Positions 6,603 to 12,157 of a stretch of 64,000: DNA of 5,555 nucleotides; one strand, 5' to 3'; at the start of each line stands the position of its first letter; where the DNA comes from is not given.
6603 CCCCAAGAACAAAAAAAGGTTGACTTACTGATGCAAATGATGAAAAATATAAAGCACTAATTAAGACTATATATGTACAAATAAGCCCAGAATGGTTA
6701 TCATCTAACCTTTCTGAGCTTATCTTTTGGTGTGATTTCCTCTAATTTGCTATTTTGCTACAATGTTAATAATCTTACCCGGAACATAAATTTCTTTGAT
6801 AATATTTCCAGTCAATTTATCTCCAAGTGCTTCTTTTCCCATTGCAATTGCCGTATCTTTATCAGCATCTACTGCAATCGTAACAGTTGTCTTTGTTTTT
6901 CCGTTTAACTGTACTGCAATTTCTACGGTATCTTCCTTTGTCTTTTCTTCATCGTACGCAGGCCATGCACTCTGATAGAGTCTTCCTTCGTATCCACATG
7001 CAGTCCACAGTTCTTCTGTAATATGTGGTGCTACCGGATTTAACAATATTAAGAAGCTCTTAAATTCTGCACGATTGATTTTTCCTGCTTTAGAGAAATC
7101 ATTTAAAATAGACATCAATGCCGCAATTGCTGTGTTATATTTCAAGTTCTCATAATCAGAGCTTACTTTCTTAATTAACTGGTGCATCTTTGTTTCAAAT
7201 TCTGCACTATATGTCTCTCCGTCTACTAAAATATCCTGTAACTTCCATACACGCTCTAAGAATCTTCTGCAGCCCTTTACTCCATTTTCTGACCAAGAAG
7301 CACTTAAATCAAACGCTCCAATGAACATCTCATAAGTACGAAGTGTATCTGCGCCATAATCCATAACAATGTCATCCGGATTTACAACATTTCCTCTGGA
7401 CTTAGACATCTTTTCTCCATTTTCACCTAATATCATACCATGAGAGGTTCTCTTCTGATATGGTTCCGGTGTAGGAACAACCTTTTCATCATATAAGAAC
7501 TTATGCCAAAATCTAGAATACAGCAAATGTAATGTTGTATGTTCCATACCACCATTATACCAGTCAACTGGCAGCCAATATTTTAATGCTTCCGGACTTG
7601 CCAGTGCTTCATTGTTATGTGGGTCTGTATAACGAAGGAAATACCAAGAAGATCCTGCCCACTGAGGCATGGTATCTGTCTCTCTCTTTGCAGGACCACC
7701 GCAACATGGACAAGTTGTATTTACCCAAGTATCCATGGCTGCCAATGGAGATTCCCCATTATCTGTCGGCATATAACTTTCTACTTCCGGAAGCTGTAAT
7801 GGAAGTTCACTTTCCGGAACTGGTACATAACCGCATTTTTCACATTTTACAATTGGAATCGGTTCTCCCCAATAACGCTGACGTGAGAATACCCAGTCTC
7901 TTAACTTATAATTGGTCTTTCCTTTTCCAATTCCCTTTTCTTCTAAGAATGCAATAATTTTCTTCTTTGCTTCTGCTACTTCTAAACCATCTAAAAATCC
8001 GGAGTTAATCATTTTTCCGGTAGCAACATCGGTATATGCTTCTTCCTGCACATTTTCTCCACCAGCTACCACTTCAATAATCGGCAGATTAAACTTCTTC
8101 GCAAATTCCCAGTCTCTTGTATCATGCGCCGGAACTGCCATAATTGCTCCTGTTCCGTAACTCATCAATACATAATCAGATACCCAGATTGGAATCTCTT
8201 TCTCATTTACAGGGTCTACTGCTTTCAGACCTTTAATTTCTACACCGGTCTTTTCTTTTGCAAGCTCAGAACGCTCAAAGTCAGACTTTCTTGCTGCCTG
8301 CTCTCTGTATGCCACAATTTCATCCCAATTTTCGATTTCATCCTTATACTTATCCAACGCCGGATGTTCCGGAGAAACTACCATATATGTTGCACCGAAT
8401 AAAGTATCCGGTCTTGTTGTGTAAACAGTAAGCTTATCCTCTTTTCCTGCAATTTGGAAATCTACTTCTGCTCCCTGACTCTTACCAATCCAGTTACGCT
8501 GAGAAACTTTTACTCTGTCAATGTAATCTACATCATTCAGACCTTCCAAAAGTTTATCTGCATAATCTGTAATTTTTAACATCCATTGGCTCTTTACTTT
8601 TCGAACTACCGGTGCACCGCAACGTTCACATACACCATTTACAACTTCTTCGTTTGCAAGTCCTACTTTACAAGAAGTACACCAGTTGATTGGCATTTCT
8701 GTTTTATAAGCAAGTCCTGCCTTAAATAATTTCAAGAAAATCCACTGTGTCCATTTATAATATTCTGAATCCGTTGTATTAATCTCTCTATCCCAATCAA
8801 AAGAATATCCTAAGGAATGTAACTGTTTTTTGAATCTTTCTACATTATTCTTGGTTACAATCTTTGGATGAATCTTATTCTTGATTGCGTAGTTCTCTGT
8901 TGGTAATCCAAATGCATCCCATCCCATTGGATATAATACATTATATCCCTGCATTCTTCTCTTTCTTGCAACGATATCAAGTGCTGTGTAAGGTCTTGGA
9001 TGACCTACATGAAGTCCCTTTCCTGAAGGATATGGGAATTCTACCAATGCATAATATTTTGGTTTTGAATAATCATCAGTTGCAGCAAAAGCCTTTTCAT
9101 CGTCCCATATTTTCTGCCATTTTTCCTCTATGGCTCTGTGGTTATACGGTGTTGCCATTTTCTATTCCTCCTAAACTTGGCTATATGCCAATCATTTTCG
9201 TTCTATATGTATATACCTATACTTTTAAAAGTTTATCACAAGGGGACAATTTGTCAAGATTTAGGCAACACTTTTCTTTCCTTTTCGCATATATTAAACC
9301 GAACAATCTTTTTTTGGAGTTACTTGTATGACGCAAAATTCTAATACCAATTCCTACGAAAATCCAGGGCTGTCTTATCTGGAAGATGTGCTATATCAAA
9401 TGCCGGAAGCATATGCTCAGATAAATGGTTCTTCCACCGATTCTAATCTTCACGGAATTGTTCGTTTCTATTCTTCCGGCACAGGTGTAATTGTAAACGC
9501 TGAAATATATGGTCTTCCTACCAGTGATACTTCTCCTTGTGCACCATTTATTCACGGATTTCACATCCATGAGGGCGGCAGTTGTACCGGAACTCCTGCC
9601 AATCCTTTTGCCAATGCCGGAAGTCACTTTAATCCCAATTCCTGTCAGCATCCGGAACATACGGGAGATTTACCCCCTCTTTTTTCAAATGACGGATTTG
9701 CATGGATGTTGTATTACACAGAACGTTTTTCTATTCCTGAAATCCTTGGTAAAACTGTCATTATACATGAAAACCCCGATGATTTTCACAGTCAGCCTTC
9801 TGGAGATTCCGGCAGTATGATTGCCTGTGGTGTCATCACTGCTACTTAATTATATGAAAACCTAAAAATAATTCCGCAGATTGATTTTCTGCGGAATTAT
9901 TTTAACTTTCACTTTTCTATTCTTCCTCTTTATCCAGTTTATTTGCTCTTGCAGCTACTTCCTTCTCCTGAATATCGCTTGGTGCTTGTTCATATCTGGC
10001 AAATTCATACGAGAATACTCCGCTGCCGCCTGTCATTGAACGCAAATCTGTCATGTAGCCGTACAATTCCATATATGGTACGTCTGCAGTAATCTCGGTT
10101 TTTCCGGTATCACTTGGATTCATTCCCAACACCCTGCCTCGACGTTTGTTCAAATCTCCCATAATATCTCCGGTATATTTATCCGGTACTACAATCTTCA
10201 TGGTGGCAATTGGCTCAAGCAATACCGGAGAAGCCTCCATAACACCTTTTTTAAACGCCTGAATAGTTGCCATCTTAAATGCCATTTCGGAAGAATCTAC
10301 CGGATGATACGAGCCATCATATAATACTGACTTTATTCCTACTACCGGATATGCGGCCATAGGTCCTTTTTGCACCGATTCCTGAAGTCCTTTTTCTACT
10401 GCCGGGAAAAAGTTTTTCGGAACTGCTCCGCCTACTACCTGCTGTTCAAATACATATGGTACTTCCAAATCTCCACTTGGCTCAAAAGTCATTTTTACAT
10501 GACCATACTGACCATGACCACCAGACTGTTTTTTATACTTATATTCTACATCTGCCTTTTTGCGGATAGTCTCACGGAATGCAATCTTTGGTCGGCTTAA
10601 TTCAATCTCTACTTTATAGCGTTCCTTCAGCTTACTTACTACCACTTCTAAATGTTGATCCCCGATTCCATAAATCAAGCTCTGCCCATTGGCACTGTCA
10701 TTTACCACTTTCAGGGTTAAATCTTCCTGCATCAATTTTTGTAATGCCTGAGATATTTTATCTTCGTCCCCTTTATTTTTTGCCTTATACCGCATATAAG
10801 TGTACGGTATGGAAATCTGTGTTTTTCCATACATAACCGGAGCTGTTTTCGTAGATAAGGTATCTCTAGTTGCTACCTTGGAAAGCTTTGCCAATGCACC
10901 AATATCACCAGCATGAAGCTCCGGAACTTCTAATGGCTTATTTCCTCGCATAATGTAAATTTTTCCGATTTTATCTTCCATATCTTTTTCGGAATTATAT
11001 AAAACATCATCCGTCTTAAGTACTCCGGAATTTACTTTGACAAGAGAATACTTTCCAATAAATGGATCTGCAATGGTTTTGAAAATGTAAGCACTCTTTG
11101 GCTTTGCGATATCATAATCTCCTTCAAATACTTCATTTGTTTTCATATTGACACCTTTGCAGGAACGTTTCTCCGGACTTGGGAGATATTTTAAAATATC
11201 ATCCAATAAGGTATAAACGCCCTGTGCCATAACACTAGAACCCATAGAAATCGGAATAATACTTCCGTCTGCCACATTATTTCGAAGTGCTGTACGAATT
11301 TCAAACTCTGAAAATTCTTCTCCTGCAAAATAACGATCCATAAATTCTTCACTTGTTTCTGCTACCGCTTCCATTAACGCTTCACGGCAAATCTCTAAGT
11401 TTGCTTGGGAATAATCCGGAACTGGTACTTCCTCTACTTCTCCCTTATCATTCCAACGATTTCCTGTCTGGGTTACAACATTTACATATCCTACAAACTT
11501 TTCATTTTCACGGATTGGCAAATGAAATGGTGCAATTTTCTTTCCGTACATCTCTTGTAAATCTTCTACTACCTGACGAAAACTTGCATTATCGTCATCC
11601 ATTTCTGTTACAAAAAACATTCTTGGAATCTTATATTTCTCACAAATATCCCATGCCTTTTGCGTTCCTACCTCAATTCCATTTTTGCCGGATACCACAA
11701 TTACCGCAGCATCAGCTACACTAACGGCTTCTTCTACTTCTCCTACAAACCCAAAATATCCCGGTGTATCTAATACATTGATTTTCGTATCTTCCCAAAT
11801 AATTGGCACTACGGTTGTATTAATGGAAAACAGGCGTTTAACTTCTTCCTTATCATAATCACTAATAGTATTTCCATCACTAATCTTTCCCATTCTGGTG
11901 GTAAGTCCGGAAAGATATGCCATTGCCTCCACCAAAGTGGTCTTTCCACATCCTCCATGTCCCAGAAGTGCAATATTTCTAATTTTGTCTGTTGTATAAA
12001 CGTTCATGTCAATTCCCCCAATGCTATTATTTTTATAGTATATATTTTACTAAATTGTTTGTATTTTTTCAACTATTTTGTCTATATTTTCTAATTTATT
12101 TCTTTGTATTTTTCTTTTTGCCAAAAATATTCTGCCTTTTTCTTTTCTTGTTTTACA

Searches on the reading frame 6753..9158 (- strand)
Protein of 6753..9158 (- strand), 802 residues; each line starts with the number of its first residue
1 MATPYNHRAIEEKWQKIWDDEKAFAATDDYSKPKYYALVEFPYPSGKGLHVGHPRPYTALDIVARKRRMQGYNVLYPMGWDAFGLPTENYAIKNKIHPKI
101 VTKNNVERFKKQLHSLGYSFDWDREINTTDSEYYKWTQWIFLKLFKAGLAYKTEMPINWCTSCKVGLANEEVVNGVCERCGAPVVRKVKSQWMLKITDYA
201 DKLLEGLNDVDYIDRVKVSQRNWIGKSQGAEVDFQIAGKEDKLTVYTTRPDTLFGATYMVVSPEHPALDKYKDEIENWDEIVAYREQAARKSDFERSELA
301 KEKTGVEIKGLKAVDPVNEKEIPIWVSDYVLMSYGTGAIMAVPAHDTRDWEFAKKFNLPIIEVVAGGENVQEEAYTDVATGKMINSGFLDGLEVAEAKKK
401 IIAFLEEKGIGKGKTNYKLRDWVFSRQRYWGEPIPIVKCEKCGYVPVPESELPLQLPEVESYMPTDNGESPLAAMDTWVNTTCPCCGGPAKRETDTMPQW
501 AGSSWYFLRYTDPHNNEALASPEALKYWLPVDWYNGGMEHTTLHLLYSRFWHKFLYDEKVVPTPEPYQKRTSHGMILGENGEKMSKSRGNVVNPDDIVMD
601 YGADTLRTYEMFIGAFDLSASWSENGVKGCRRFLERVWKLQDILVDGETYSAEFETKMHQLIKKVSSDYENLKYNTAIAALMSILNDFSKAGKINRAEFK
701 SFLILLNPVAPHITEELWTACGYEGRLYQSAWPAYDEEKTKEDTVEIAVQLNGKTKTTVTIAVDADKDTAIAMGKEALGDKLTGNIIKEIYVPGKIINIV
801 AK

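Call 32: search_protein_families(library=pfam, proteins=[window:6753-9158:-], max_evalue=0.00001)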
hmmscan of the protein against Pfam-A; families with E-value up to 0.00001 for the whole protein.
window:6753-9158:- (802 aa): 5 families
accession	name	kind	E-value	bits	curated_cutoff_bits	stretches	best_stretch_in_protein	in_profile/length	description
PF13603.12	tRNA-synt_1_2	-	3.7e-64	216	25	1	221-405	1-184/185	Leucyl-tRNA synthetase, editing domain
PF00133.28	tRNA-synt_1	-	2e-50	172.2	22.7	2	13-217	1-217/414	tRNA synthetases class I (I, L, M and V)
PF09334.17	tRNA-synt_1g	-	1.2e-27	97.1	20.1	1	41-183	7-145/391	tRNA synthetases class I (M)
PF08264.19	Anticodon_1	-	1.6e-20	73.9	25.1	1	654-769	4-146/148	Anticodon-binding domain of tRNA ligase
PF01406.26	tRNA-synt_1e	-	1.2e-06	28.6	27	0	49-153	23-124/301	tRNA synthetases class I (C) catalytic domain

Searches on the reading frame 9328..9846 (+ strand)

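Call 32: search_protein_families(library=pfam, proteins=[window:9328-9846:+], max_evalue=0.00001)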
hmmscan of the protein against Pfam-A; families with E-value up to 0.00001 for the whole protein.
window:9328-9846:+ (173 aa): 1 family
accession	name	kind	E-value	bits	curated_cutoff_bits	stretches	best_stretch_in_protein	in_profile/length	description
PF00080.25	Sod_Cu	-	3.3e-27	96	28.9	1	42-170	2-133/133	Copper/zinc superoxide dismutase (SODC)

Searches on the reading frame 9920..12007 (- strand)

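Call 32: search_protein_families(library=pfam, proteins=[window:9920-12007:-], max_evalue=0.00001)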
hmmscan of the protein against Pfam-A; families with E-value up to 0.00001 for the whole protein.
window:9920-12007:- (696 aa): 6 families
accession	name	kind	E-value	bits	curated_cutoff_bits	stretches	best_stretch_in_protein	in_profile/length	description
PF03764.24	EFG_IV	-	2.5e-41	140.7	24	1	473-592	1-120/121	Elongation factor G, domain IV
PF00009.33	GTP_EFTU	-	8.4e-37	127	26.5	1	8-277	2-188/188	Elongation factor Tu GTP binding domain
PF00679.30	EFG_C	-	1.3e-28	99.3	27.9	1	595-682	1-88/89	Elongation factor G C-terminus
PF14492.12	EFG_III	-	7e-21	74.5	27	1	401-471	4-74/75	Elongation Factor G, domain III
PF22042.2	EF-G_D2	-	1.9e-12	47.5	27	1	305-385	3-82/84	Elongation factor G domain 2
PF03144.31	GTP_EFTU_D2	-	7.2e-07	30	30.3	1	318-384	1-72/73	Elongation factor Tu domain 2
